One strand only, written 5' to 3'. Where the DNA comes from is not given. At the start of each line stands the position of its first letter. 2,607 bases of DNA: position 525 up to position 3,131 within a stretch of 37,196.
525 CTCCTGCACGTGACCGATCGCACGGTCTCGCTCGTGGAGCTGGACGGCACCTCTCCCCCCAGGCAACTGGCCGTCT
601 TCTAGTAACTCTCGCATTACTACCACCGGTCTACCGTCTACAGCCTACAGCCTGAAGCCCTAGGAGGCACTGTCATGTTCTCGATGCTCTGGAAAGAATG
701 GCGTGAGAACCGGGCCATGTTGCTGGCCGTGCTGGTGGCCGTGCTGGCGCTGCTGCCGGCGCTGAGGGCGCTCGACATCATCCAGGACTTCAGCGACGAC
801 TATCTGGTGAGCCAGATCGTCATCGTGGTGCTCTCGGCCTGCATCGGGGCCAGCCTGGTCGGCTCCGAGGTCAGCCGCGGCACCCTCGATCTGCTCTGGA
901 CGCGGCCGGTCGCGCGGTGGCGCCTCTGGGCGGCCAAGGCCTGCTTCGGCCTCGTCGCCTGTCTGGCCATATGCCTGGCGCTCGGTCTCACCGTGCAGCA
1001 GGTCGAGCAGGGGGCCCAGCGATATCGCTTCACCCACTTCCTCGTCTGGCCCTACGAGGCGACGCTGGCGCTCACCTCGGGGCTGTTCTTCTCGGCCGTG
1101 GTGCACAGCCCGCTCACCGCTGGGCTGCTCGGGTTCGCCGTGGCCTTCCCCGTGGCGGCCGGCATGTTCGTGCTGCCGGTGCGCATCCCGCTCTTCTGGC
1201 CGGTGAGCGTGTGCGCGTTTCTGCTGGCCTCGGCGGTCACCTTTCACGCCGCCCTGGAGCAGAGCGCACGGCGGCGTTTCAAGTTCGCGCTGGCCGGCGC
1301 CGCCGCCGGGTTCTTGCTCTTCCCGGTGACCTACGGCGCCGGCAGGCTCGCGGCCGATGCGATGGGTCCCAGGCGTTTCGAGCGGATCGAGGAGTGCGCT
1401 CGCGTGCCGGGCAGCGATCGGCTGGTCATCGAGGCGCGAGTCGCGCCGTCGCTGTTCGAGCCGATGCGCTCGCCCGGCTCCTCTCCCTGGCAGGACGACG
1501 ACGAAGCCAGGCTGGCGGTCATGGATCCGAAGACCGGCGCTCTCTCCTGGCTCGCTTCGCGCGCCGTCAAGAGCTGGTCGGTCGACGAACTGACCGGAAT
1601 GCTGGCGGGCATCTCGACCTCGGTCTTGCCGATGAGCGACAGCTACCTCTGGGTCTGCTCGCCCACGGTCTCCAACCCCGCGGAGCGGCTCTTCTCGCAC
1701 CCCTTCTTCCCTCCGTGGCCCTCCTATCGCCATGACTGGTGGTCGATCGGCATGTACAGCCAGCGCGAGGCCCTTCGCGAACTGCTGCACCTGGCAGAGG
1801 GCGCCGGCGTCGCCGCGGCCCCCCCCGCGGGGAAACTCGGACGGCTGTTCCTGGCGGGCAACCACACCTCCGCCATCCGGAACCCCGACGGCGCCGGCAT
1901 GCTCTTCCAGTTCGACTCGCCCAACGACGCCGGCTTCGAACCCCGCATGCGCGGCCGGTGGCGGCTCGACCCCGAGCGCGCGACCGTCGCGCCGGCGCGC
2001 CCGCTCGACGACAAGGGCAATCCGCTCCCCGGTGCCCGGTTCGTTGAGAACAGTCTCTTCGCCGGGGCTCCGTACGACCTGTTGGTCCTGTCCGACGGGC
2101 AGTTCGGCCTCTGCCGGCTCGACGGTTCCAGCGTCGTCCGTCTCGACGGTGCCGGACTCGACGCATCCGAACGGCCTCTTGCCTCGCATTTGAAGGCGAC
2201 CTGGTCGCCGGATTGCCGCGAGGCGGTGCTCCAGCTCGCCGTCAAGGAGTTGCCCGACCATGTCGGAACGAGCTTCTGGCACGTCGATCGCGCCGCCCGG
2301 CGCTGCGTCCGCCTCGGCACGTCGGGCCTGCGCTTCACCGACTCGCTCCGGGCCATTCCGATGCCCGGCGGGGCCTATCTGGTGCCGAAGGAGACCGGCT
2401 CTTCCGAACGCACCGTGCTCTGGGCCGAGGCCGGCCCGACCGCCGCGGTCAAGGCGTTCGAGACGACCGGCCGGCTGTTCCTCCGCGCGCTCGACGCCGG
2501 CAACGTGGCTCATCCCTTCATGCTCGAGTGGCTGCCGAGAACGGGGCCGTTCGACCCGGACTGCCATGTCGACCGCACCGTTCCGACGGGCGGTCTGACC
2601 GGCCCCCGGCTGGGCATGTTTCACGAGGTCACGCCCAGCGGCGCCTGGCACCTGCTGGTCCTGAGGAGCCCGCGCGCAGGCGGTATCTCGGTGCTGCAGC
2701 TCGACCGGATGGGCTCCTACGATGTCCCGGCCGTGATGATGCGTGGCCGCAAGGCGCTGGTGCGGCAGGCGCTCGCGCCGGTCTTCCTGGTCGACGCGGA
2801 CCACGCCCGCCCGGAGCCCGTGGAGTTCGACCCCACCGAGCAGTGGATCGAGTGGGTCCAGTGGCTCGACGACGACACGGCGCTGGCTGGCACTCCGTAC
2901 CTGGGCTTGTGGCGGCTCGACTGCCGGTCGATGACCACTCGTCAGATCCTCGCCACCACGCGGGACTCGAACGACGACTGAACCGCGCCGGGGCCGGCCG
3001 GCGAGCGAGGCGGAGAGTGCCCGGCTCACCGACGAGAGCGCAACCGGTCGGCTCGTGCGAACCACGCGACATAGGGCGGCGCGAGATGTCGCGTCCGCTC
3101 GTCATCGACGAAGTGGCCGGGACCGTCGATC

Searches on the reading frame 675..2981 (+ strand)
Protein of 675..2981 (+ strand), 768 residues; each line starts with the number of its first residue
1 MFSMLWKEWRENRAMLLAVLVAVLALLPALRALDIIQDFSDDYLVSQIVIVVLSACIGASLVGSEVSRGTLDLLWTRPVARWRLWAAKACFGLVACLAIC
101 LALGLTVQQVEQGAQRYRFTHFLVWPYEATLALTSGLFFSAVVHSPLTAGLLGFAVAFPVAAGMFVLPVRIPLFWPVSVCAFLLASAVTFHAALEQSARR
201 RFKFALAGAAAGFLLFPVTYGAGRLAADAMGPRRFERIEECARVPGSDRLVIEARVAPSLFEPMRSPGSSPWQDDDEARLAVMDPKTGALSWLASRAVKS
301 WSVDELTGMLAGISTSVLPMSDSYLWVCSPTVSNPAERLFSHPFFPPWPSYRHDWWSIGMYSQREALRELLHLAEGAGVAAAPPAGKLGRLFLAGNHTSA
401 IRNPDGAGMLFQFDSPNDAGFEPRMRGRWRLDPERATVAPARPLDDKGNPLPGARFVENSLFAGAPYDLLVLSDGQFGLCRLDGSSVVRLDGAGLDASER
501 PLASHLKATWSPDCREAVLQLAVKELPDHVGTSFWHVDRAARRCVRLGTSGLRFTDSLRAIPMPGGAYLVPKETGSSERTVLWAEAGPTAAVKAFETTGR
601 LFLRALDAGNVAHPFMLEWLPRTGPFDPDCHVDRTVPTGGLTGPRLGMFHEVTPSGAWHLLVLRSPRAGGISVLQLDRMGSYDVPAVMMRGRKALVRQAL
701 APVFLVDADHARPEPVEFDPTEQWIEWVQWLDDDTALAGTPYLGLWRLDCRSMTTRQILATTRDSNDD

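Call 76: list_cluster_members(proteins=[window:675-2981:+, window:5585-8554:-, window:8676-10751:-, window:3026-5020:-, window:30278-31579:-, window:26762-28528:+, window:17655-18560:+, window:18683-21295:-, window:10307-15601:-, window:3102-4523:-])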
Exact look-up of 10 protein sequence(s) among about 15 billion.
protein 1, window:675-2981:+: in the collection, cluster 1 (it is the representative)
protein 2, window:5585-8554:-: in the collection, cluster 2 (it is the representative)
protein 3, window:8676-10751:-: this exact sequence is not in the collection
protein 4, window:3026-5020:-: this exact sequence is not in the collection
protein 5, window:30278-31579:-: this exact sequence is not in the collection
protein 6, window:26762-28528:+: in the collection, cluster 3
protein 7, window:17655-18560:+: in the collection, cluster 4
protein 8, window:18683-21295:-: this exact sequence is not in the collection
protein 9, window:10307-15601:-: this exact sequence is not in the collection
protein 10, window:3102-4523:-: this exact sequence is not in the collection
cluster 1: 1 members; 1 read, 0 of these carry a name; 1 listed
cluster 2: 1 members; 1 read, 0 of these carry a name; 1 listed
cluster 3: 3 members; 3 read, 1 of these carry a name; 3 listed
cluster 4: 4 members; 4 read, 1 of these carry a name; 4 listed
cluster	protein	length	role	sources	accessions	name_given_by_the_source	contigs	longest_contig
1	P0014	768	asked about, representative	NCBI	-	-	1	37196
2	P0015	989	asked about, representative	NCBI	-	-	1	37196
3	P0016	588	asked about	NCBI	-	-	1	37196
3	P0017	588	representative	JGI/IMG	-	subfamily B ATP-binding cassette protein MsbA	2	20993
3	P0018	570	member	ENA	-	-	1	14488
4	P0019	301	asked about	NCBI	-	-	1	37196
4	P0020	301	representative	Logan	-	-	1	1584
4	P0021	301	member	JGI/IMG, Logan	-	hypothetical protein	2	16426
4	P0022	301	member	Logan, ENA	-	-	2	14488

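Call 77: find_encoding_contigs(protein=P0021, flank=10000)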
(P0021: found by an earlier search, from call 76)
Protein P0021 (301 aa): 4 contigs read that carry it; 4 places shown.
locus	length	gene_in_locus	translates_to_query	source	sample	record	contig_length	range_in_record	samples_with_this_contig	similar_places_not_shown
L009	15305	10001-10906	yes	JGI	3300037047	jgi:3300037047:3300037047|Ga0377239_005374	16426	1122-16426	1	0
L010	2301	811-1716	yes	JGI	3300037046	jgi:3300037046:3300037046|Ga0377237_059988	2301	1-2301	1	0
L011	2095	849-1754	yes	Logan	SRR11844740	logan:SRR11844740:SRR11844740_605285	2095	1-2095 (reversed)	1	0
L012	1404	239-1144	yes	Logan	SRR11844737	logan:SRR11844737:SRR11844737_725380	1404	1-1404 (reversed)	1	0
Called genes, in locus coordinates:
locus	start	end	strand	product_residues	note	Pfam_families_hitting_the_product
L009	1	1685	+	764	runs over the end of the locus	-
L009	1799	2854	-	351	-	PF01883:FeS_assembly_P, PF10609:ParA, PF13614:AAA_31, PF00142:Fer4_NifH (faint), PF01656:CbiA, PF02374:ArsA_ATPase (weak), PF09140:MipZ (weak)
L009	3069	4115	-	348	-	PF00365:PFK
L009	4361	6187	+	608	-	-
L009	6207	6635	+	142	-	-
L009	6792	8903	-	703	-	PF00246:Peptidase_M14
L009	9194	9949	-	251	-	PF13367:PrsW-protease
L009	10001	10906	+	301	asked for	-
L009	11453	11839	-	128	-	PF01850:PIN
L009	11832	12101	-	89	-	-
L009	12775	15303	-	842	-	?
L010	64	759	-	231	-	PF13367:PrsW-protease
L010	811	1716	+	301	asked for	-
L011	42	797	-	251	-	PF13367:PrsW-protease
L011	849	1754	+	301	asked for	-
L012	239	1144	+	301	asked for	-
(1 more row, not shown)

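Call 78: find_encoding_contigs(protein=P0020, flank=10000)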
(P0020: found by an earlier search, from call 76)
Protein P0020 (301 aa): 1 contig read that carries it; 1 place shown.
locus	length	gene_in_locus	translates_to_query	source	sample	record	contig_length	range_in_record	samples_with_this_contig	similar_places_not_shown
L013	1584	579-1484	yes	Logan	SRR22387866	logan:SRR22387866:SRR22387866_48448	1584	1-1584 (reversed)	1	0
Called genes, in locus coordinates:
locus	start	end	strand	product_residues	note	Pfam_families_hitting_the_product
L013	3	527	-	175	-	?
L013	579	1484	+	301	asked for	-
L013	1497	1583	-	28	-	?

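Call 88: search_protein_families(library=pfam, proteins=[window:675-2981:+])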
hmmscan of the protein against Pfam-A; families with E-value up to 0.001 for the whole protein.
window:675-2981:+ (768 aa): 2 families
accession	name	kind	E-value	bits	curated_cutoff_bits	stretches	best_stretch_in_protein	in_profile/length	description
PF12679.13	ABC2_membrane_2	-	6.2e-06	26.1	27.2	1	48-166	76-165/283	ABC-2 family transporter protein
PF12730.13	ABC2_membrane_4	-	1.6e-05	25.4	27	1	15-106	15-118/179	ABC-2 family transporter protein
